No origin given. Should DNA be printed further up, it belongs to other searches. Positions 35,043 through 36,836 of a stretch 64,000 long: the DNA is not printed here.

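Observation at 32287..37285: yycH-yycI-walJ-htrA module with no walR/walK upstream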

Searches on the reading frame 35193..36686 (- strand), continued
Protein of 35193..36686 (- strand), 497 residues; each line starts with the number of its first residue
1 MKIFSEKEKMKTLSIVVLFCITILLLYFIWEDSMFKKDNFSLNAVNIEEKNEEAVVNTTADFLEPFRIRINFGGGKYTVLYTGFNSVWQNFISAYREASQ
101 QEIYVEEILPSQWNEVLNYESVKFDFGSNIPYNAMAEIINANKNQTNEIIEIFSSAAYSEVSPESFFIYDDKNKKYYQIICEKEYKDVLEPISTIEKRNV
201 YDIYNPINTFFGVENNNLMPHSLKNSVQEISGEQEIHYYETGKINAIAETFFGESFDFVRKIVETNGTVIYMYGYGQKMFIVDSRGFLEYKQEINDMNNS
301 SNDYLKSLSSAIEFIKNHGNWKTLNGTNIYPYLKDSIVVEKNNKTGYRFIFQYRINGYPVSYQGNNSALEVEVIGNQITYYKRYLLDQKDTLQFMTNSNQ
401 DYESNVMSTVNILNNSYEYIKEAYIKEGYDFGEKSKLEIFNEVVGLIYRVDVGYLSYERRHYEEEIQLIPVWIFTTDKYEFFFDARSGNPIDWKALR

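Call 24: find_related_loci(query=A1, collection=genome_contigs, flank=10000)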
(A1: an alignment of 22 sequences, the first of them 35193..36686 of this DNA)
Query A1 (497 aa) in genome_contigs; peptide patterns used: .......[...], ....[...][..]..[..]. (x = any residue, [..] = any of these).
195 stretches matched a pattern; 123 encode a relative of the query (tblastn E <= 1e-3); the best 80 are kept; 80 distinct loci.
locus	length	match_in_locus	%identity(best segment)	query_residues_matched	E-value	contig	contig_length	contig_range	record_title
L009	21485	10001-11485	82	1-497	0e+0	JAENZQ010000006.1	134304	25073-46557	MAG: Anaerovorax odorimutans isolate BM5_bin.11 BM5_bin11_NODE_58_length_134304_cov_8.898293, whole genome shotgun seque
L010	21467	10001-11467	66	7-497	0e+0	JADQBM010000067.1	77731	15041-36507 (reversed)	MAG: Clostridia bacterium isolate Soudan_22 NODE_181_length_77731_cov_9.970454, whole genome shotgun sequence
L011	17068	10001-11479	55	1-497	1e-175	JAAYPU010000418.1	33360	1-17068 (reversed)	MAG: Clostridiales bacterium isolate AS22ysBPME_288 237315_AS22, whole genome shotgun sequence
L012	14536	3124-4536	43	8-488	4e-116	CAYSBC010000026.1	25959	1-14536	MAG TPA_asm: uncultured Eubacteriales bacterium isolate binchicken_co173_118 genome assembly, contig: NODE_6424_length_2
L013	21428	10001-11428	37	8-488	1e-94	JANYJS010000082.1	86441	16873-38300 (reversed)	MAG: Bacillota bacterium isolate GL140_4_metabinner_149_sub GL140_4_k141_2582279, whole genome shotgun sequence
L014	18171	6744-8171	36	8-488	2e-91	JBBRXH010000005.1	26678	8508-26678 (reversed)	MAG: Peptostreptococcales bacterium isolate La4_metabat2.180 La4_metabat2.180_K_3040_L_26678_cov_11.4311, whole genome s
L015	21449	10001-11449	34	1-488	7e-90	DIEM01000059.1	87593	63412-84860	MAG TPA_asm: Firmicutes bacterium UBA5774 UBA5774_contig_347, whole genome shotgun sequence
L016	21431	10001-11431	37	8-493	5e-89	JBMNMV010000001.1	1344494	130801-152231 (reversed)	MAG: Anaerovoracaceae bacterium isolate SBF912LR0HQ0166 contig_20726, whole genome shotgun sequence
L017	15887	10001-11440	34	8-493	3e-86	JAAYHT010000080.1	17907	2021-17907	MAG: Clostridiales bacterium isolate AS09scLD_400 107617_AS09, whole genome shotgun sequence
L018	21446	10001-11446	35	8-493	3e-85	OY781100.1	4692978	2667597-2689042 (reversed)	MAG: Anaerovoracaceae bacterium isolate d0a44124-bd0d-43a8-b654-cc1806fddd19 genome assembly, chromosome: 1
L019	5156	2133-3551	35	8-491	5e-84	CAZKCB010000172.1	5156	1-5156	MAG TPA_asm: uncultured Oscillospiraceae bacterium isolate SRP302447_co1_68 genome assembly, contig: NODE_45868_length_5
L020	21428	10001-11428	35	7-488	1e-81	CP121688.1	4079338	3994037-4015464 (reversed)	Clostridiaceae bacterium 35-E11 chromosome, complete genome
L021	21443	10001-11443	33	8-493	8e-82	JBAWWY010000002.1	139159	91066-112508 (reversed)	MAG: Eubacteriales bacterium isolate ELA049 MAG049_2, whole genome shotgun sequence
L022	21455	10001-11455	35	8-493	2e-81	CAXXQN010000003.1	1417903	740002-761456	MAG: Anaerovoracaceae bacterium isolate f78f2883-c260-4f33-9859-2a80832d1289 genome assembly, contig: contig_3, whole ge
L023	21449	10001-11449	35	1-492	2e-81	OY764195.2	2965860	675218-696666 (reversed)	MAG: Anaerovoracaceae bacterium isolate cdaadf04-e2f3-4fd8-80f9-b39a06479d73 genome assembly, chromosome: 1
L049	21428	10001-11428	32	2-489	4e-72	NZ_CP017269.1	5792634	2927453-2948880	Geosporobacter ferrireducens strain IRF9 chromosome, complete genome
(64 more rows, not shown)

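Call 29: search_protein_families(library=ncbifam, proteins=[L049:7597-9402:+, L049:6906-7595:+, L049:9471-9986:+, L049:10004-11452:+], max_evalue=0.00001)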
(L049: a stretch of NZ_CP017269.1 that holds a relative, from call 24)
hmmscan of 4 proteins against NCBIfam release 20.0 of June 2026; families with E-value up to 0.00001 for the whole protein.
L049:7597-9402:+ (601 aa): 88 families (the best 25 are shown)
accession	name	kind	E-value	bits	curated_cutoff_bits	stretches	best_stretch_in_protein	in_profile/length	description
NF033092.0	HK_WalK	equivalog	2.2e-167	558.3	725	1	1-596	1-594/594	cell wall metabolism sensor histidine kinase WalK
NF046044.1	PnpS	equivalog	6.4e-116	387.6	400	1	205-595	1-390/390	two-component system histidine kinase PnpS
NF033093.1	HK_VicK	exception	2.1e-87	293.6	680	1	171-598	7-437/448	cell wall metabolism sensor histidine kinase VicK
TIGR02966.1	phoR_proteo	equivalog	1.6e-86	290.4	334.2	1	255-590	2-329/333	phosphate regulon sensor histidine kinase PhoR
NF047874.1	MASE3_PAS_HK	subfamily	9.2e-71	239.5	560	1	228-597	243-626/655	MASE3 domain-containing sensor histidine kinase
NF045911.1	TCSHisKinNblS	equivalog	4.7e-70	236.6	1000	1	176-595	179-619/621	two-component system sensor histidine kinase NblS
NF040691.1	MtrAB_MtrB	equivalog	8.6e-69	232.9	450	2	362-597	259-493/507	MtrAB system histidine kinase MtrB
NF008468.0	PRK11360.1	equivalog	1.5e-65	221.8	646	1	125-599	144-611/616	two-component system sensor histidine kinase AtoS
NF012163.2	BaeS_SmeS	equivalog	6e-58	196.9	500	2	369-595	235-457/457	sensor histidine kinase efflux regulator BaeS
NF041735.1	hist_kin_RppB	equivalog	6.9e-57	193.2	400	1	375-595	217-438/438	two-component system sensor histidine kinase RppB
NF008235.0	PRK11006.1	equivalog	5.2e-55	187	390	1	268-596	107-423/431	phosphate regulon sensor histidine kinase PhoR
NF041210.1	his_kin_PieS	equivalog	1.2e-54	186.1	850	2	366-597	242-471/474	two component system sensor histidine kinase PieS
TIGR01386.1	cztS_silS_copS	subfamily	8.5e-54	183.2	292.55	2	375-590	242-452/457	heavy metal sensor histidine kinase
NF007837.0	PRK10549.1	equivalog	1.7e-53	182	603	2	368-599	234-461/466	envelope stress sensor histidine kinase BaeS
NF053855.1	HisKinPhoRBctds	equivalog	1.1e-49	169.4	500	1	12-594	7-581/583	two-component system sensor histidine kinase PhoR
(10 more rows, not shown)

L049:6906-7595:+ (229 aa): 97 families (the best 25 are shown)
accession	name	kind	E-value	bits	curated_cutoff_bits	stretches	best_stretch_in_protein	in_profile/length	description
NF040534.1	resp_reg_YycF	equivalog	1.6e-105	351.5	340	1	3-227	1-228/231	response regulator YycF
NF040689.1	MtrAB_MtrA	equivalog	6.9e-76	254.4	300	1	5-224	1-216/219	MtrAB system response regulator MtrA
NF045944.1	ResRegRpaBCyano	equivalog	3.2e-74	249.2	330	1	6-228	1-229/229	response regulator transcription factor RpaB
TIGR02154.1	PhoB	equivalog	6.6e-71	238.2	296.2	1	1-226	1-225/226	phosphate regulon transcriptional regulator PhoB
NF033117.2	vanR_ACDEGLN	exception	1.6e-66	224.2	350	1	5-225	1-224/226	VanR-ABDEGLN family response regulator transcription factor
NF053854.1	RespRegPhoBBctds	equivalog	2.9e-66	223.1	270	1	5-226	1-224/225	two-component system response regulator PhoB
NF033120.0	vanR_FM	exception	1.8e-62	211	460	1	4-226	5-229/231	vancomycin resistance response regulator transcription factor, VanR-F/VanR-M family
NF041733.1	resp_reg_CseB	equivalog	2.2e-62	210.4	350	1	4-228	2-228/228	two-component system response regulator CseB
NF008296.0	PRK11083.1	equivalog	2.5e-62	210.3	273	1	2-227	3-226/228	two-component system response regulator CreB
NF007005.1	PRK09468.1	equivalog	4.1e-58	196.6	331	1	2-226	3-231/237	osmolarity response regulator transcription factor OmpR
NF041209.1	resp_regPieR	equivalog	2e-57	194.5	450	1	4-227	2-228/231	two component system response regulator PieR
NF007982.1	PRK10710.1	equivalog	8e-57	192.5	380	1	3-226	8-227/235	envelope stress response regulator BaeR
TIGR01387.1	cztR_silR_copR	subfamily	1.6e-56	191.4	279.2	1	5-225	1-217/218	heavy metal response regulator transcription factor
NF007546.0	PRK10161.1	equivalog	1.8e-56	191.3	471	1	1-227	1-226/229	phosphate response regulator transcription factor PhoB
NF000401.1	vanR-A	exception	1.6e-55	188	500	1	1-225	1-228/231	vancomycin resistance response regulator transcription factor VanR-A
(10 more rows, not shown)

L049:9471-9986:+ (171 aa): 0 families

L049:10004-11452:+ (482 aa): 0 families
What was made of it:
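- WalR scores 351.5 against the YycF equivalog cut-off of 340, and WalK's best hit is HK_WalK over its full length (call 29).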

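Call 30: find_homologous_proteins(query=A2, max_evalue=1e-30)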
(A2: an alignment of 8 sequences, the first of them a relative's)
Query A2 (8 sequences) (601 aa, profile of the alignment): 7859 proteins with E <= 1e-30 among 8000 candidates; the best 120 are listed.
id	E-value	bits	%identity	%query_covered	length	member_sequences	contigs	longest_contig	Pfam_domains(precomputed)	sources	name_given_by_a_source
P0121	0.0e+0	1162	66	99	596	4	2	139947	PF13596.13,PF00672.31,PF13426.14,PF13188.14,PF08448.17,PF02518.32,PF00512.32,PF00989.32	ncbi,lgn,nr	ncbi:MAG: cell wall metabolism sensor histidine kinase WalK [Marinisporobacter sp.]|nr:cell wall met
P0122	0.0e+0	1158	66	99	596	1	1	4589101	PF00672.31,PF13426.14,PF08448.17,PF02518.32,PF00512.32,PF00989.32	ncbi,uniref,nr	ncbi:ATP-binding protein [Crassaminicella profunda]|uniref:ATP-binding protein n=1 Tax=Crassaminicel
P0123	0.0e+0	1151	64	100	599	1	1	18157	PF13596.13,PF00672.31,PF13426.14,PF08448.17,PF02518.32,PF00512.32,PF00989.32,PF13589.13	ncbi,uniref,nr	ncbi:ATP-binding protein [Anaerophilus nitritogenes]|uniref:ATP-binding protein n=1 Tax=Anaerophilus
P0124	0.0e+0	1144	65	100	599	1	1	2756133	PF00672.31,PF13426.14,PF08448.17,PF02518.32,PF00512.32,PF00989.32,PF13589.13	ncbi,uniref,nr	ncbi:sensor histidine kinase [Crassaminicella indica]|uniref:histidine kinase n=1 Tax=Crassaminicell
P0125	0.0e+0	1143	63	99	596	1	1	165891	PF00672.31,PF13426.14,PF02518.32,PF00512.32,PF00989.32,PF13589.13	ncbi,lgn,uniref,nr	ncbi:ATP-binding protein [Marinisporobacter balticus]|uniref:histidine kinase n=1 Tax=Marinisporobac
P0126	0.0e+0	1141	64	100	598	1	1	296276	PF00672.31,PF13426.14,PF08448.17,PF02518.32,PF00512.32,PF00989.32,PF13589.13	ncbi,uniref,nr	ncbi:ATP-binding protein [Inediibacterium massiliense]|uniref:ATP-binding protein n=1 Tax=Inediibact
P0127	0.0e+0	1132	66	100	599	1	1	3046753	PF00672.31,PF13426.14,PF13188.14,PF08448.17,PF02518.32,PF00512.32,PF00989.32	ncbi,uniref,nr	ncbi:cell wall metabolism sensor histidine kinase WalK [Crassaminicella thermophila]|uniref:histidin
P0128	0.0e+0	1131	63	99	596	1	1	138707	PF00672.31,PF13426.14,PF13188.14,PF08448.17,PF02518.32,PF00512.32,PF00989.32,PF13589.13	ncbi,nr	ncbi:HAMP domain-containing protein [Lutibacter sp. B2]|nr:HAMP domain-containing protein [Lutibacte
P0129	0.0e+0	1126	64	99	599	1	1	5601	PF13596.13,PF00672.31,PF13426.14,PF02518.32,PF00512.32,PF00989.32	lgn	-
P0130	0.0e+0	1121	65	99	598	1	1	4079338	PF00672.31,PF13426.14,PF13188.14,PF08448.17,PF02518.32,PF00512.32,PF00989.32,PF13589.13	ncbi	ncbi:ATP-binding protein [Clostridiaceae bacterium 35-E11]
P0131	0.0e+0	1115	100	100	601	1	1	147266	PF00672.31,PF13426.14,PF08448.17,PF02518.32,PF00512.32,PF00989.32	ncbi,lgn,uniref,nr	ncbi:ATP-binding protein [Geosporobacter ferrireducens]|uniref:ATP-binding protein n=1 Tax=Geosporob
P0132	0.0e+0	1114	100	100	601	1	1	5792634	PF00672.31,PF13426.14,PF08448.17,PF02518.32,PF00512.32,PF00989.32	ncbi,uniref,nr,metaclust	ncbi:ATP-binding protein [Geosporobacter ferrireducens]|uniref:histidine kinase n=1 Tax=Geosporobact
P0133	0.0e+0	1105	68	100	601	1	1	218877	PF00672.31,PF13426.14,PF08448.17,PF02518.32,PF00512.32,PF00989.32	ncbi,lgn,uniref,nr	ncbi:two-component system sensor histidine kinase VicK [Anaerosolibacter carboniphilus]|uniref:histi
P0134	0.0e+0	1105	68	100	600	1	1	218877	PF00672.31,PF13426.14,PF08448.17,PF02518.32,PF00512.32,PF00989.32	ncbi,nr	ncbi:ATP-binding protein [Anaerosolibacter carboniphilus]|nr:ATP-binding protein [Anaerosolibacter c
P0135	0.0e+0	1104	63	100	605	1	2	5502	PF13596.13,PF00672.31,PF13426.14,PF13188.14,PF08448.17,PF02518.32,PF00512.32,PF00989.32,PF13589.13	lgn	-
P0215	6.3e-247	839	52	99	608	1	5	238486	PF00672.31,PF13426.14,PF13188.14,PF08448.17,PF02518.32,PF00512.32,PF00989.32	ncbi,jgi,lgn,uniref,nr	ncbi:sensor histidine kinase [Sinanaerobacter chloroacetimidivorans]|jgi:two-component system sensor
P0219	2.4e-246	837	52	99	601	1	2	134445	PF00672.31,PF13426.14,PF08448.17,PF02518.32,PF00512.32,PF13589.13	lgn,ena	-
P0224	1.8e-245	834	52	99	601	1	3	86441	PF00672.31,PF13426.14,PF08448.17,PF02518.32,PF00512.32,PF13589.13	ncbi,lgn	-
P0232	8.0e-245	832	52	99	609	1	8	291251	PF00672.31,PF13426.14,PF13188.14,PF08448.17,PF02518.32,PF00512.32,PF00989.32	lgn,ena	-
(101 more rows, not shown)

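Call 31: find_encoding_contigs(protein=P0224, flank=8000, max_places=1)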
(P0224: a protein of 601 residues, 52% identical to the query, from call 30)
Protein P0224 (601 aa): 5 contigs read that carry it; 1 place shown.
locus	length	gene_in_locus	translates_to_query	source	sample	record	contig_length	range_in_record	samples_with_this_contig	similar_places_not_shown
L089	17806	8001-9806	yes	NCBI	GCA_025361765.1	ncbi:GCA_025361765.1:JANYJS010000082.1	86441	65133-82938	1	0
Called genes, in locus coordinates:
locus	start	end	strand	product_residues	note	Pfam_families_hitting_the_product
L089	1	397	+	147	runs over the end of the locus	PF01281:Ribosomal_L9_N, PF03948:Ribosomal_L9_C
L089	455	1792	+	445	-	PF00772:DnaB, PF03796:DnaB_C, PF06745:ATPase (weak), PF13481:AAA_25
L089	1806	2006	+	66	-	PF08984:DUF1858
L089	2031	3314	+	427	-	PF00709:Adenylsucc_synt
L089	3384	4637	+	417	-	PF07261:DnaB_2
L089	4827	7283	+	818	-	PF01476:LysM (weak), PF07501:G5, PF01551:Peptidase_M23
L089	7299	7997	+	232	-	PF00072:Response_reg, PF00486:Trans_reg_C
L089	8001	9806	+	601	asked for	PF00672:HAMP, PF08448:PAS_4 (weak), PF13426:PAS_9, PF00512:HisKA, PF02518:HATPase_c, PF13589:HATPase_c_3 (faint)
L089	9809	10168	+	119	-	PF04977:DivIC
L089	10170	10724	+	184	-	PF01751:Toprim, PF13331:DUF4093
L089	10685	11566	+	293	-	PF00398:RrnaAD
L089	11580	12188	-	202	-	-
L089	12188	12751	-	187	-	PF17248:DUF5317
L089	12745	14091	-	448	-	PF20972:MASE9 (weak), PF13487:HD_5, PF01966:HD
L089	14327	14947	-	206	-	-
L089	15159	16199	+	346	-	PF01891:CbiM, PF13190:PDGLE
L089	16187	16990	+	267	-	PF02361:CbiQ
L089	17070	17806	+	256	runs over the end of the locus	PF02463:SMC_N (faint), PF00005:ABC_tran, PF13304:AAA_21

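Call 32: find_encoding_contigs(protein=P0232, flank=8000, max_places=1)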
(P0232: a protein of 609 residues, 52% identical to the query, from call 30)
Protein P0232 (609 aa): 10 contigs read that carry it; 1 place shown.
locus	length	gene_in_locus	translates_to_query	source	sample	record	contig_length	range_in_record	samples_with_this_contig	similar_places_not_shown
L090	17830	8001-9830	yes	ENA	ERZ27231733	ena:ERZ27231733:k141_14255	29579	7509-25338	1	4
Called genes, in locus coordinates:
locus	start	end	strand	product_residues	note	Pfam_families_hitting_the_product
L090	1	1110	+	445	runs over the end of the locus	PF00772:DnaB, PF03796:DnaB_C, PF06745:ATPase (weak), PF13481:AAA_25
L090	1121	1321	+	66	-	PF08984:DUF1858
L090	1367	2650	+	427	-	PF00709:Adenylsucc_synt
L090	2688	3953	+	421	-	PF07261:DnaB_2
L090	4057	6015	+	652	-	PF01476:LysM (weak), PF07501:G5, PF01551:Peptidase_M23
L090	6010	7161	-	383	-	PF00082:Peptidase_S8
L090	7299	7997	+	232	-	PF00072:Response_reg, PF00486:Trans_reg_C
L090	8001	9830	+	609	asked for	PF08448:PAS_4 (faint), PF00672:HAMP, PF00989:PAS (weak), PF13188:PAS_8 (faint), PF13426:PAS_9, PF00512:HisKA, PF02518:HATPase_c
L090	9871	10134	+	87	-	PF07873:YabP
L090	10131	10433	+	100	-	PF09578:Spore_YabQ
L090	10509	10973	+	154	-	PF04977:DivIC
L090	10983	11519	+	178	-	PF01751:Toprim, PF13662:Toprim_4 (weak), PF13331:DUF4093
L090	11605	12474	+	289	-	PF00398:RrnaAD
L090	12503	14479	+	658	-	PF00884:Sulfatase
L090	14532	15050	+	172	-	PF13673:Acetyltransf_10 (faint), PF00583:Acetyltransf_1, PF13508:Acetyltransf_7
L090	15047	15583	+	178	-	PF00583:Acetyltransf_1, PF13302:Acetyltransf_3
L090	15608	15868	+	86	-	PF01541:GIY-YIG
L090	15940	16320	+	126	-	PF01042:Ribonuc_L-PSP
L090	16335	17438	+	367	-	PF00155:Aminotran_1_2, PF01053:Cys_Met_Meta_PP (weak), PF04864:Alliinase_C (weak)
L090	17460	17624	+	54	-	-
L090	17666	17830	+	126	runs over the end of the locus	-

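Call 33: find_encoding_contigs(protein=P0215, flank=8000, max_places=1)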
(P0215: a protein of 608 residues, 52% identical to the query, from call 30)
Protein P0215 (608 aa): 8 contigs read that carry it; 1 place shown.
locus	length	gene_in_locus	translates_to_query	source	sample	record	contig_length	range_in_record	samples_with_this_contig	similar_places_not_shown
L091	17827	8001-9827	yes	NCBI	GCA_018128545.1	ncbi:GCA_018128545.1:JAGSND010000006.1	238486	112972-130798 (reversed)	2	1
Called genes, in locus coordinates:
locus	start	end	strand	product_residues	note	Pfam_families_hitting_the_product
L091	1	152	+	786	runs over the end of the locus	PF01476:LysM (weak), PF07501:G5, PF01551:Peptidase_M23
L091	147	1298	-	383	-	PF00082:Peptidase_S8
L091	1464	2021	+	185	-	PF04542:Sigma70_r2 (weak)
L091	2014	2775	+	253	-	PF14285:DUF4367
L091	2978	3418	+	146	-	-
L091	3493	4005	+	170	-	-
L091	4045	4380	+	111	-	PF19524:DUF6054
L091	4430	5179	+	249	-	PF00072:Response_reg, PF04397:LytTR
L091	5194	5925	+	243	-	PF14501:HATPase_c_5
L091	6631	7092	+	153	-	-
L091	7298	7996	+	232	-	PF00072:Response_reg, PF00486:Trans_reg_C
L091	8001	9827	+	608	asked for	PF00672:HAMP, PF00989:PAS (weak), PF08448:PAS_4, PF13188:PAS_8 (weak), PF13426:PAS_9, PF00512:HisKA, PF02518:HATPase_c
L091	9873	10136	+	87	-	PF07873:YabP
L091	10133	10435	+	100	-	PF09578:Spore_YabQ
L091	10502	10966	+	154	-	PF04977:DivIC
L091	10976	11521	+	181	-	PF01751:Toprim, PF13662:Toprim_4 (weak), PF13331:DUF4093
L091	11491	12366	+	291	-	PF00398:RrnaAD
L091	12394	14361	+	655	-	PF00884:Sulfatase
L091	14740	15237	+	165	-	PF00583:Acetyltransf_1, PF13508:Acetyltransf_7 (weak)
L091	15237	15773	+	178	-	PF13302:Acetyltransf_3, PF00583:Acetyltransf_1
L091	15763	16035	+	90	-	PF01541:GIY-YIG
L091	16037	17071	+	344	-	PF00376:MerR, PF13411:MerR_1, PF09278:MerR-DNA-bind (weak), PF13489:Methyltransf_23, PF08241:Methyltransf_11, PF08242:Methyltransf_12, PF13649:Methyltransf_25, PF13847:Methyltransf_31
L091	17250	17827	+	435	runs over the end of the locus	PF03313:SDH_alpha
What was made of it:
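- Closest known: Clostridioides difficile walA-walR-walK-truA2 operon. Different: The Anaerovoracaceae WalK keeps HAMP and PAS (calls 31-33), and the YycH/YycI pair is retained.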

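Call 35: search_solved_structures(query=A1, max_evalue=1, show_alignments=1)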
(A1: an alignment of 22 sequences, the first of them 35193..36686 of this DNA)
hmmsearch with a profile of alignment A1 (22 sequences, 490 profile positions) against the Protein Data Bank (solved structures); distinct sequences matched with E-value up to 1: 3.
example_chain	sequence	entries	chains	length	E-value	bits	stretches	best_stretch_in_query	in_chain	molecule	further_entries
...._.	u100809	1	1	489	0.0071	18.1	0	152-246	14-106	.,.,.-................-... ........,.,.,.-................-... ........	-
5h9d_C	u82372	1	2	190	0.019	16.7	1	109-199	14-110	Heptaprenyl diphosphate synthase (HEPPP synthase) subunit 1 family protein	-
1b28_A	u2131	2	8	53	0.52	12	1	242-273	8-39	PROTEIN (REGULATORY PROTEIN ARC) | ARC REPRESSOR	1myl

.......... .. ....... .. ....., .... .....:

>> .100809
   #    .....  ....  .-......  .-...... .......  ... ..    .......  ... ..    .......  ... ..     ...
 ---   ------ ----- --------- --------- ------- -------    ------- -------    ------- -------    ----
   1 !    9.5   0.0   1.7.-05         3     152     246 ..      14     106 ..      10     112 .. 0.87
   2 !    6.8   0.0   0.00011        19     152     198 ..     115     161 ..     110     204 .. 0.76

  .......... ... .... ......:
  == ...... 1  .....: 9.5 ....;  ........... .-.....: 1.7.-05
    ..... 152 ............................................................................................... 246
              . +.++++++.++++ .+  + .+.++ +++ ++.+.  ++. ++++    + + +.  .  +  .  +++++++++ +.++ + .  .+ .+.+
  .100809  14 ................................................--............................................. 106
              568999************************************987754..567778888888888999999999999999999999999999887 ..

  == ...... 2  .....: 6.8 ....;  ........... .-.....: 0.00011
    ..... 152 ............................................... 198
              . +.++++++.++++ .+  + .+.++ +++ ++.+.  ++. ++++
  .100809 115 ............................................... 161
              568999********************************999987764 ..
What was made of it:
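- Tried and rejected: A family profile against PDB sequences did not find YycH (call 35).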

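Call 36: search_protein_families(library=pfam, alignment_id=A1, max_evalue=0.01)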
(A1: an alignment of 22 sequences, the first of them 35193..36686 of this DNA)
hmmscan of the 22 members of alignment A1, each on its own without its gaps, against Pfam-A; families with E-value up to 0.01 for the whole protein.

A. member 1, window:35193-36686:- (497 aa): 0 families

B. families by the number of members that match (of 22 scanned): 3 families
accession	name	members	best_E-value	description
PF07435.16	YycH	13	1e-15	YycH protein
PF16244.11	DUF4901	1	0.0022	YcdB, YcdC repeated domain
PF22535.1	DUF7003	1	0.0031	Family of unknown function (DUF7003)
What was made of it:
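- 35193..36686 (-): YycH (WalH)-like protein, 497 aa, with an N-terminal membrane anchor and a three-domain extracytoplasmic part. 13 of 22 relatives hit PF07435 (call 36).
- On YycH / WalH (PF07435; structure 2FGT): 13 of 22 aligned relatives match PF07435, best E 1e-15 (call 36).
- Checked: However, 13 of 22 family members hit PF07435 YycH (call 36).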
